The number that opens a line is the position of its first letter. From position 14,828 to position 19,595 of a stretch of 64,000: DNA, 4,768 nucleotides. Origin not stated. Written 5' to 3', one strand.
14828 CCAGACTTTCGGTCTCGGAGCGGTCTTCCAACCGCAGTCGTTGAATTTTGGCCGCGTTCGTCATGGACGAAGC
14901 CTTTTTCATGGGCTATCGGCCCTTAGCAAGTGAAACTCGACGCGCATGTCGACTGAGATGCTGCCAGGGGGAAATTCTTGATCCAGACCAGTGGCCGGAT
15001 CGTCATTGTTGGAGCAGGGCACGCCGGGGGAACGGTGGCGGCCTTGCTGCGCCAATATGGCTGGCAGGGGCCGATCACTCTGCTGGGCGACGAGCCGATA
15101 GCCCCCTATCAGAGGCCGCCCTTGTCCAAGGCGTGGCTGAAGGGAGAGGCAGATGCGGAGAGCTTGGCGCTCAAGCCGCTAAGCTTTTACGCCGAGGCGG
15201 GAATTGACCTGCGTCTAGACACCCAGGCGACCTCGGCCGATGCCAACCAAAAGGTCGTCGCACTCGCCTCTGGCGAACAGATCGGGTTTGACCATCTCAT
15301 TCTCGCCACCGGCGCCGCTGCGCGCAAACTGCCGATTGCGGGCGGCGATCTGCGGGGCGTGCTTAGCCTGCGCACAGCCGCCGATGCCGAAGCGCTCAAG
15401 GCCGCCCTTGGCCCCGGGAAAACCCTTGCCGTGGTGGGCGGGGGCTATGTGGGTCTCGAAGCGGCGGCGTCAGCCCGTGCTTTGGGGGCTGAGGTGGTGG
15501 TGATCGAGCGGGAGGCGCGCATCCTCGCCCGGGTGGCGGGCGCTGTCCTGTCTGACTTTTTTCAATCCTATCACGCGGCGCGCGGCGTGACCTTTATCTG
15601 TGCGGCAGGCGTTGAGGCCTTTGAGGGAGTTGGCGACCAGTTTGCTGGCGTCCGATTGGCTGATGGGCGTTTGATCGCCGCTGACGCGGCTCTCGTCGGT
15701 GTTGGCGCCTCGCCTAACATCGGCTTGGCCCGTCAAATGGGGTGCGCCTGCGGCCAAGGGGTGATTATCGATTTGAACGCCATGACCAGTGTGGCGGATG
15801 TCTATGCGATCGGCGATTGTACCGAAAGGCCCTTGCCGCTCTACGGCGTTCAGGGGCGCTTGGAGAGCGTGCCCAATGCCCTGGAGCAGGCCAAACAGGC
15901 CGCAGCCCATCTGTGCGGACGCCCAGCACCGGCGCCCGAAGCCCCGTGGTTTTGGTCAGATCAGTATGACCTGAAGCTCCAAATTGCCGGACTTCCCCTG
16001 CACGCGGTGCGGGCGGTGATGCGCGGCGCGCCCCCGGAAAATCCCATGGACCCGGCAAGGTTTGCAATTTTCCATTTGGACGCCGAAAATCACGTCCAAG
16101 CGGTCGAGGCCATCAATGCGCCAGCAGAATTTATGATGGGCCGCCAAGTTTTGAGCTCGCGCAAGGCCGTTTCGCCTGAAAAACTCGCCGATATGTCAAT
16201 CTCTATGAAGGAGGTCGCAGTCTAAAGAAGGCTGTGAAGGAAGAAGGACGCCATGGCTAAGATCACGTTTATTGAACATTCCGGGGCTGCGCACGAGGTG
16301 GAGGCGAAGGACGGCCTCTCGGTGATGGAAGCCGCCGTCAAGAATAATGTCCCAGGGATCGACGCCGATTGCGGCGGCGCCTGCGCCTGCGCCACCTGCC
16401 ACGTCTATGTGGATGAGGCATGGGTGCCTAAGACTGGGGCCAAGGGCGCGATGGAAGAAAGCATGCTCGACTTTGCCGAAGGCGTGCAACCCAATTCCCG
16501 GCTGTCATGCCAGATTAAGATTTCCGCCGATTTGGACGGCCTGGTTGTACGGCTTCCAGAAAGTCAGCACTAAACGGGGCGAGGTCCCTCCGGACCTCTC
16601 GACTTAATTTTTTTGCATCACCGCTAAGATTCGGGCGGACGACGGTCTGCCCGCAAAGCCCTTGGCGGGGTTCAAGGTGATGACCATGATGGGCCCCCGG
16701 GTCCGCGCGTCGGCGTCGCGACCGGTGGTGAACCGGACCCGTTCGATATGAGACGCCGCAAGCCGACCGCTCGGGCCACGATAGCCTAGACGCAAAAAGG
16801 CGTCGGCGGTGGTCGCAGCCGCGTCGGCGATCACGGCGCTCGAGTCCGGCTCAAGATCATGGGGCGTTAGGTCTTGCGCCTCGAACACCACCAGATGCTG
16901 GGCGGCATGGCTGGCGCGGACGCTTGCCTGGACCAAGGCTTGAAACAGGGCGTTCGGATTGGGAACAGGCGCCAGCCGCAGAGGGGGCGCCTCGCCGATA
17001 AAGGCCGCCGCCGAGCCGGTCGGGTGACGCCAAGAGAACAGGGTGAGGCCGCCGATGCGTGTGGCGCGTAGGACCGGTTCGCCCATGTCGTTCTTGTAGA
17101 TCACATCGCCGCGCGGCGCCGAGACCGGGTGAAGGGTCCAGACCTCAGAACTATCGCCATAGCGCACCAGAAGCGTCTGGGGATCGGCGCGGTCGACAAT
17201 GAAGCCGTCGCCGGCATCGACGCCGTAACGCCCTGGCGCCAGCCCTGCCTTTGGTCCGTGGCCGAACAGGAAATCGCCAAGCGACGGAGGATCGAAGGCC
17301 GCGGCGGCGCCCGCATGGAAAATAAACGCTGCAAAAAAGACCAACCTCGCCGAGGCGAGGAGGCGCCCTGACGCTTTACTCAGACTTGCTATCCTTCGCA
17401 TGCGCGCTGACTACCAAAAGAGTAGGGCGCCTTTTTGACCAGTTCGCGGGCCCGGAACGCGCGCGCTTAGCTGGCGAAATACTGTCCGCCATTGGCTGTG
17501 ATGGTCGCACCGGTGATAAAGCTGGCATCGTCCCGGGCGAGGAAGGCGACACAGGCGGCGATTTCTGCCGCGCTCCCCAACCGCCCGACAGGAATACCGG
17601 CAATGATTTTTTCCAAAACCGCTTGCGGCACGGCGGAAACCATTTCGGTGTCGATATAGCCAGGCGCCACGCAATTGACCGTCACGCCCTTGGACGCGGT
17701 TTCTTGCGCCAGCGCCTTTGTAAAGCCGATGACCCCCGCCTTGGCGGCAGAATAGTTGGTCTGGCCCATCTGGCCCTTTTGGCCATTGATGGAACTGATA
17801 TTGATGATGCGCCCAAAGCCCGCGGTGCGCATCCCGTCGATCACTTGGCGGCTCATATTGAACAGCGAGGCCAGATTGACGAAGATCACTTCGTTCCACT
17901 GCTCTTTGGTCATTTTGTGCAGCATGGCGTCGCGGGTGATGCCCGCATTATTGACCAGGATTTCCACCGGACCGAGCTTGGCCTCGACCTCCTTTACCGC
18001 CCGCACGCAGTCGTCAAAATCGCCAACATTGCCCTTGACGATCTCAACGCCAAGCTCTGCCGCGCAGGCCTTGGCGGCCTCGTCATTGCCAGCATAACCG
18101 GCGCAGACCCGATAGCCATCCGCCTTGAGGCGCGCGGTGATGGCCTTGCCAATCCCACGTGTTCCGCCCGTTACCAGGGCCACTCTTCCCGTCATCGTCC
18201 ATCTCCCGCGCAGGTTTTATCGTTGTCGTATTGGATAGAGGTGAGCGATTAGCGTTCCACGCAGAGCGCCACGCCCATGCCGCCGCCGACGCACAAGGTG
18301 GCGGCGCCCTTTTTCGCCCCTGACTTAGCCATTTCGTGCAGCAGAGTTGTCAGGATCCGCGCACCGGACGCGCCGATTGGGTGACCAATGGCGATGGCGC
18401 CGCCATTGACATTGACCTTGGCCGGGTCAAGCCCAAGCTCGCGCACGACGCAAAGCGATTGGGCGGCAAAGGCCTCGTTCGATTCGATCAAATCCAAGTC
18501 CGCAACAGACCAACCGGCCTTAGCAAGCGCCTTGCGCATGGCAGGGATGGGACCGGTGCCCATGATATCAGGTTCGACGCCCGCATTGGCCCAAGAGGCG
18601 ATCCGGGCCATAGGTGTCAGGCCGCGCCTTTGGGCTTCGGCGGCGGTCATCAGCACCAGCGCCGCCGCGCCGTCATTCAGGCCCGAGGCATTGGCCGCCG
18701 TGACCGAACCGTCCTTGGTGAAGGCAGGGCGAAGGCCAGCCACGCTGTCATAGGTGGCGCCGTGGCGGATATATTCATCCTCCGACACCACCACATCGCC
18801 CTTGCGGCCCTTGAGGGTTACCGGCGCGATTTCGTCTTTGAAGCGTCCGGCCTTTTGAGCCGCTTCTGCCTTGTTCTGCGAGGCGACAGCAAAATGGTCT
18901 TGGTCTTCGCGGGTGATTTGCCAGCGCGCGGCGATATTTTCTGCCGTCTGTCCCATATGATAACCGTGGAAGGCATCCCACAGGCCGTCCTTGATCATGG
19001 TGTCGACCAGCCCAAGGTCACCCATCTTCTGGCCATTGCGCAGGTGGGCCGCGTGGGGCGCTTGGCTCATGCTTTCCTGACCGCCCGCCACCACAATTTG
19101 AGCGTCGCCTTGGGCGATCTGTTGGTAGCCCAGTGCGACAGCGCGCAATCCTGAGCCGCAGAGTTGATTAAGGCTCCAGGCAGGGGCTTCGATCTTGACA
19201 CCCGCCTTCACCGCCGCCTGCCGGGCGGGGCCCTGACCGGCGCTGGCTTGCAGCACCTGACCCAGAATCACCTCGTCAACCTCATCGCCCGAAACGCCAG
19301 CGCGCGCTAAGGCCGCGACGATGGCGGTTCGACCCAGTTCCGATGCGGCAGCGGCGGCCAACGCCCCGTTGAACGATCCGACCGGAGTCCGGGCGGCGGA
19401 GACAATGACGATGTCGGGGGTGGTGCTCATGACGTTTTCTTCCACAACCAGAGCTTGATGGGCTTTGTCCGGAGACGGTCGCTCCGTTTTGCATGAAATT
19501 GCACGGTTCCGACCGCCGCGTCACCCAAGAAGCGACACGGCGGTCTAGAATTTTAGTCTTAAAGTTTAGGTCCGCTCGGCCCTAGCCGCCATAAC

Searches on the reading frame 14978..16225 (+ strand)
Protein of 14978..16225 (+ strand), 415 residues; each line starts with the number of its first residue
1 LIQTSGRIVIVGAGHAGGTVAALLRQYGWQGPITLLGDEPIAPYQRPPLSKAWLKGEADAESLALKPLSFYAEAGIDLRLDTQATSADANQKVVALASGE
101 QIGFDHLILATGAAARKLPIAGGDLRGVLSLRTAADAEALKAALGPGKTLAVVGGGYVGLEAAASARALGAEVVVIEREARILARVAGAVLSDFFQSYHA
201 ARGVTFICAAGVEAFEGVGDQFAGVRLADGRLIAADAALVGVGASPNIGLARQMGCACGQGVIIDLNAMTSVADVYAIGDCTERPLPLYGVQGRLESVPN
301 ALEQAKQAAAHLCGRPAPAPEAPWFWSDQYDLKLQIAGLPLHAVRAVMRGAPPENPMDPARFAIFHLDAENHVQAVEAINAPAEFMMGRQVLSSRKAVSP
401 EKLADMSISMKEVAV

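Call 23: search_protein_families(library=pfam, proteins=[window:14978-16225:+], max_evalue=0.00001)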
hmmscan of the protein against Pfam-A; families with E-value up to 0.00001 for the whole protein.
window:14978-16225:+ (415 aa): 4 families
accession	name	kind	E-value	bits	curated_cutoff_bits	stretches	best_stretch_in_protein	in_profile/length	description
PF07992.20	Pyr_redox_2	-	1e-65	222.5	26.1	1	7-305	2-291/291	Pyridine nucleotide-disulphide oxidoreductase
PF14759.12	Reductase_C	-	1.4e-26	93.2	25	1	324-413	1-84/85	Reductase C-terminal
PF00070.33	Pyr_redox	-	1e-19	71.3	22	1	150-229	2-81/82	Pyridine nucleotide-disulphide oxidoreductase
PF01266.30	DAO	-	6.4e-06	26.4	27.9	0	150-181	2-33/353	FAD dependent oxidoreductase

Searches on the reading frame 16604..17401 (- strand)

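Call 23: search_protein_families(library=pfam, proteins=[window:16604-17401:-], max_evalue=0.00001)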
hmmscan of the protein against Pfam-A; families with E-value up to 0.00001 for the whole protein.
window:16604-17401:- (265 aa): 1 family
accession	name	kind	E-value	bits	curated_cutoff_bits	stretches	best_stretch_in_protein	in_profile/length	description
PF16252.10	DUF4908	-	9.3e-58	195.8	25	1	56-261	21-222/223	Domain of unknown function (DUF4908)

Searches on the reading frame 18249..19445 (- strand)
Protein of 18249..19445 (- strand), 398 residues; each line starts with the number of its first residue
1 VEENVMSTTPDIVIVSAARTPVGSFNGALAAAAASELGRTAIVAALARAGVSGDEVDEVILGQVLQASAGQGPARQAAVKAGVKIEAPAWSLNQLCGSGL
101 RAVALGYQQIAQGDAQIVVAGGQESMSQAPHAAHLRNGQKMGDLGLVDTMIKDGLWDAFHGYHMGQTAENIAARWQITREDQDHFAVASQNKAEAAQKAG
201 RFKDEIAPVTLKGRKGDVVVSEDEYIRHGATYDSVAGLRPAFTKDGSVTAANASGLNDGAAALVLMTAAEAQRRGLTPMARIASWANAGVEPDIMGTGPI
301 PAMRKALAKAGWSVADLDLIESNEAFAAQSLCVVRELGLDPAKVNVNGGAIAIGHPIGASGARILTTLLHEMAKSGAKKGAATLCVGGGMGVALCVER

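Call 23: search_protein_families(library=pfam, proteins=[window:18249-19445:-], max_evalue=0.00001)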
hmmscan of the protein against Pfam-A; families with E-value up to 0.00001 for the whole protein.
window:18249-19445:- (398 aa): 2 families
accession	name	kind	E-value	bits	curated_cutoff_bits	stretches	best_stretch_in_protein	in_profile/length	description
PF00108.29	Thiolase_N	-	2.7e-102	342.1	26.4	1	12-268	1-259/260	Thiolase, N-terminal domain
PF02803.24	Thiolase_C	-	7.4e-51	171.4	27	1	276-398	1-123/123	Thiolase, C-terminal domain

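Call 86: search_dna_similar(query=window:18249-19445:-, collection=plasmids, mode=protein, max_rows=10)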
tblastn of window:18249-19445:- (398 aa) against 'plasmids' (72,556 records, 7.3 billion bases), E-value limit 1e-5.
Records with a match: 1587; places in all: 2323; records where one place covers at least 80% of the query: 1553.
Best place of each record, by identity: 60-80% 88; <60% 1499.
By first word of the organism name: Rhizobium 410; Sinorhizobium 155; Rhodococcus 67; Paracoccus 52; Pseudosulfitobacter 52; Azospirillum 49; Acinetobacter 42; Sphingobium 42; Sulfitobacter 35; Agrobacterium 24; and 186 more.
By predicted mobility (MOB-suite, as given by PLSDB): non-mobilizable 939; conjugative 381; mobilizable 267.
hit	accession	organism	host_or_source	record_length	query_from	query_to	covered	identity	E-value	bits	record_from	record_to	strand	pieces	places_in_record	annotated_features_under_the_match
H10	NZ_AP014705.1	Methylobacterium aquaticum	-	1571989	2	398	100%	73.8%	1e-166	524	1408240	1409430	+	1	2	none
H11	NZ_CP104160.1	Rhizobium sp. CB3060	Leucaena leucocephala,cell culture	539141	3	397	99%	73.2%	1e-165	521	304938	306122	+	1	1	acetyl-CoA C-acetyltransferase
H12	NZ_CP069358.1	Microvirga sp. VF16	Vachellia farnesiana,Cell culture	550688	1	398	100%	72.1%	4e-166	522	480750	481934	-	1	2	acetyl-CoA C-acetyltransferase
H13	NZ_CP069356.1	Microvirga sp. VF16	Vachellia farnesiana,Cell culture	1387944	1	398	100%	72.1%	4e-166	522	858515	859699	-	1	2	none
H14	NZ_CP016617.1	Microvirga ossetica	Vicia alpestris,cell culture,nodules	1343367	11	398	97%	74.0%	2e-167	526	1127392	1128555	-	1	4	none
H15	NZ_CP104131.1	Sinorhizobium sp. K101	Phaseolus vulgaris,cell ...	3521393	2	398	100%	72.3%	2e-164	517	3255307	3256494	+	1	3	none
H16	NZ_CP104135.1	Sinorhizobium sp. C101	Phaseolus vulgaris,cell ...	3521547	2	398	100%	72.3%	2e-164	517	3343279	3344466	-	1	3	none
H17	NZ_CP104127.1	Sinorhizobium sp. M103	Phaseolus vulgaris,cell ...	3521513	2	398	100%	72.3%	3e-164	517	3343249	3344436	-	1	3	none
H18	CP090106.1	Sinorhizobium meliloti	Medicago,Cell culture,Plant nodule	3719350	2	398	100%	72.3%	5e-164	516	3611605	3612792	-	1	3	acetyl-CoA C-acetyltransferase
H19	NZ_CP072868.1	Rhizobium sp. NLR16a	lentil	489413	8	397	98%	73.1%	7e-164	516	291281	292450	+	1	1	acetyl-CoA C-acetyltransferase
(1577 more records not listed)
